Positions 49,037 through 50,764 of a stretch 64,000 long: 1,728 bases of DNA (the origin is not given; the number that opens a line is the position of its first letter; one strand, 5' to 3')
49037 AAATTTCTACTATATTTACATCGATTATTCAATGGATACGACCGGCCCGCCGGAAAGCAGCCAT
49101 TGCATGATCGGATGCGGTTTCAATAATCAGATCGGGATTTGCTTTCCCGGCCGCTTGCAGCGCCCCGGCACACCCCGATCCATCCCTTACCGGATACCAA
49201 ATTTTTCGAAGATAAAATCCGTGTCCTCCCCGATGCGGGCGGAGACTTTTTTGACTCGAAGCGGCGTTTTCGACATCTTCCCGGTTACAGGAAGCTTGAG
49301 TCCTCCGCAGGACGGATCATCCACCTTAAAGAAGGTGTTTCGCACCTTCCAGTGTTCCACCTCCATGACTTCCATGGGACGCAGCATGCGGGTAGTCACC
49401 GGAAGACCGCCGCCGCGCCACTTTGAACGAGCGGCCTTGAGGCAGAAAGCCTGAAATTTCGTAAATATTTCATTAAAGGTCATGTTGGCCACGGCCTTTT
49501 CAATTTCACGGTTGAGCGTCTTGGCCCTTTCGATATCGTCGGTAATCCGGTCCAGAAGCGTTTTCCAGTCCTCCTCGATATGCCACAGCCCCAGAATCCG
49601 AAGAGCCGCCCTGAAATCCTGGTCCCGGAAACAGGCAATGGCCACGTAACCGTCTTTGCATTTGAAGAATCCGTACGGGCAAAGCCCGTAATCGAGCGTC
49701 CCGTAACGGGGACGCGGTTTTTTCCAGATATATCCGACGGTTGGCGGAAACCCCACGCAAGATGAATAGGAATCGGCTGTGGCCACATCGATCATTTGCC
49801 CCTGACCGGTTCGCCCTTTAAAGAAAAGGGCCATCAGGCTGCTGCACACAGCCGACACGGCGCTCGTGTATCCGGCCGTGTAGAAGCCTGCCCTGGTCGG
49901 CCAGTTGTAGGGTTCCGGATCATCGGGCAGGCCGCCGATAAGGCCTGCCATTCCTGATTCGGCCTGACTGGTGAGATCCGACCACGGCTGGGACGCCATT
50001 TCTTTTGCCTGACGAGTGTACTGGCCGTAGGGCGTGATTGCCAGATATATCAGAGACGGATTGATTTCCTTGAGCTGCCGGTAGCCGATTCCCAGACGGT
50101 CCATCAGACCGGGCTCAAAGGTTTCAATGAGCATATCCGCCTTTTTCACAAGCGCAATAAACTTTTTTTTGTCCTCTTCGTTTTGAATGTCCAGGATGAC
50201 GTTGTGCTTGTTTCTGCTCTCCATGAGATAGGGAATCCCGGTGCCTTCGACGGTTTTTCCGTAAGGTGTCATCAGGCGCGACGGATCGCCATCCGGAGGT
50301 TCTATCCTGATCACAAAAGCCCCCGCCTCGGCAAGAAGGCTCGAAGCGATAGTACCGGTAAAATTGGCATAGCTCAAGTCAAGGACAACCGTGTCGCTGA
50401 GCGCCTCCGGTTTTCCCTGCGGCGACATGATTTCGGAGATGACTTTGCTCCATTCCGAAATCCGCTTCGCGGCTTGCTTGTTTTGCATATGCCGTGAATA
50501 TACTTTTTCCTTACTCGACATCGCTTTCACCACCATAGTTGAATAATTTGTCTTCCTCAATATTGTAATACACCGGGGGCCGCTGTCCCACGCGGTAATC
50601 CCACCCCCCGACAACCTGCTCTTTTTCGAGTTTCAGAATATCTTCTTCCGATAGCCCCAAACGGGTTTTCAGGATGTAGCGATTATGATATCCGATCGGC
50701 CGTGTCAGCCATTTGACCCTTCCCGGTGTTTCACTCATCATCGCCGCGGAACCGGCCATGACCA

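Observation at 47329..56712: Sigma-54-driven gene string: Liv-type ABC importer, twin family III CoA-transferases and an acyl-CoA carboxyltransferase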

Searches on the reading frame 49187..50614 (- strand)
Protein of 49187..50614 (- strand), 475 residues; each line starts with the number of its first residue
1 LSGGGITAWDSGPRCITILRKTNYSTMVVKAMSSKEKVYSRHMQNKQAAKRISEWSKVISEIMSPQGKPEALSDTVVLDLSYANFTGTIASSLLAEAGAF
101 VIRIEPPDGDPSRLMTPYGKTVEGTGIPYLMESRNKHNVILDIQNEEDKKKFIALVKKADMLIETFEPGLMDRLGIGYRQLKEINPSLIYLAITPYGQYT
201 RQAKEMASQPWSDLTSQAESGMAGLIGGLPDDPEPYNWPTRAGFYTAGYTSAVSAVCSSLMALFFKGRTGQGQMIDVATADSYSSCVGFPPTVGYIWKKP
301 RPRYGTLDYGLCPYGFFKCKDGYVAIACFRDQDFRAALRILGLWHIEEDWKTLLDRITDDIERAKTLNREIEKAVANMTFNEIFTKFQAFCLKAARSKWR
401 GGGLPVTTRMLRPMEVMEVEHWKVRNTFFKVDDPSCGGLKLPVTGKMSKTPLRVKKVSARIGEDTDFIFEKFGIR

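Call 6: search_protein_families(library=pfam, proteins=[window:49187-50614:-])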
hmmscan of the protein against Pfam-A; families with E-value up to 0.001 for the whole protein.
window:49187-50614:- (475 aa): 1 family
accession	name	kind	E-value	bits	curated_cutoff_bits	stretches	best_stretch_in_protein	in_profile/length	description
PF02515.22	CoA_transf_3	-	9.5e-76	255.7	23.3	1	72-465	1-366/366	CoA-transferase family III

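Call 7: search_protein_families(library=ncbifam, proteins=[window:49187-50614:-])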
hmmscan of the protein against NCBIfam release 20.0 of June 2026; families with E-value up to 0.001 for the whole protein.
window:49187-50614:- (475 aa): 6 families
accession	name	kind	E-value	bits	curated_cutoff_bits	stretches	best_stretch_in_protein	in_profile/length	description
NF041294.1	Scnl_mescCoAtase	equivalog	9.9e-44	150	700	1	71-457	3-368/381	succinyl-CoA:mesaconate CoA-transferase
NF008511.0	PRK11430.1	equivalog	9.2e-37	127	522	1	75-378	13-305/381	CoA:oxalate CoA-transferase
NF052585.1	SucGlutTfsCaiB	equivalog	4.1e-35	121.1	750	1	73-470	9-386/394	succinate--glutarate CoA-transferase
NF002914.1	PRK03525.1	equivalog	1.7e-28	99.6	413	1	83-473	20-382/400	L-carnitine CoA-transferase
NF003809.0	PRK05398.1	subfamily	1.1e-22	80.2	442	1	71-282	4-203/416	formyl-CoA transferase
TIGR03253.1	oxalate_frc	equivalog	3e-21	75.6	504.2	1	72-282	4-202/416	formyl-CoA transferase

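Call 10: search_solved_structures(query=window:49187-50614:-)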
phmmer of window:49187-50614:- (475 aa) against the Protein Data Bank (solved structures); distinct sequences matched with E-value up to 0.001: 33.
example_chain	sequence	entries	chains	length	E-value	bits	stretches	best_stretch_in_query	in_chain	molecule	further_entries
4hl6_A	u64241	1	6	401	3.9e-31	111.4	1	75-350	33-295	Uncharacterized protein YfdE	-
4ed9_A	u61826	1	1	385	1.6e-30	109.3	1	86-351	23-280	CAIB/BAIF family protein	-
9br6_A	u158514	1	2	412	3e-29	105.2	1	72-374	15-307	Succinate--hydroxymethylglutarate CoA-transferase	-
9br7_A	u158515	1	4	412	3.4e-28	101.7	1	72-374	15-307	Succinate--hydroxymethylglutarate CoA-transferase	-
10uh_A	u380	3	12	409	9.5e-28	100.2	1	74-348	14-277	Formyl-coenzyme a transferase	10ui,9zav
5yiy_A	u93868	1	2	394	3.3e-25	91.8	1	72-395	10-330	CoA transferase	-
5yit_A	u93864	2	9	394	4.9e-25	91.3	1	72-395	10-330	CoA transferase III | Uncharacterized protein Rv3272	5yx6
9fn0_A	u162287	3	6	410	6.4e-25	90.9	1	84-330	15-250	Subunit of Benzylsuccinate CoA-transferase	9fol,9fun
9fn0_B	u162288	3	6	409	7.8e-18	67.5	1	66-466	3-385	Subunit of Benzylsuccinate CoA-transferase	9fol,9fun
8rp3_A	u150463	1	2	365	3.3e-17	65.4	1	123-343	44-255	Alpha-methylacyl-CoA racemase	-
8rp4_A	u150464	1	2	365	3.7e-17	65.3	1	123-343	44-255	Alpha-methylacyl-CoA racemase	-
1x74_A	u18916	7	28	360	5.4e-17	64.8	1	123-343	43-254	2-methylacyl-CoA racemase | probable alpha-methylacyl-CoA racemase MCR | PROBABLE ALPHA-METHYLACYL-COA RACEMASE MCR (2-METHYLACYL-COA RACEMASE) (2-ARYLPROPIONYL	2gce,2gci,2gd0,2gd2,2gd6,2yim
9i2t_A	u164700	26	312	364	5.5e-17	64.7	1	123-343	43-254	Alpha-methylacyl-CoA racemase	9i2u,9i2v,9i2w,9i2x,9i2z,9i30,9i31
8rmw_A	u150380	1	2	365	5.5e-17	64.7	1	123-343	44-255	Alpha-methylacyl-CoA racemase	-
8rp5_A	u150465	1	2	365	7.7e-17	64.3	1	123-343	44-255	Alpha-methylacyl-CoA racemase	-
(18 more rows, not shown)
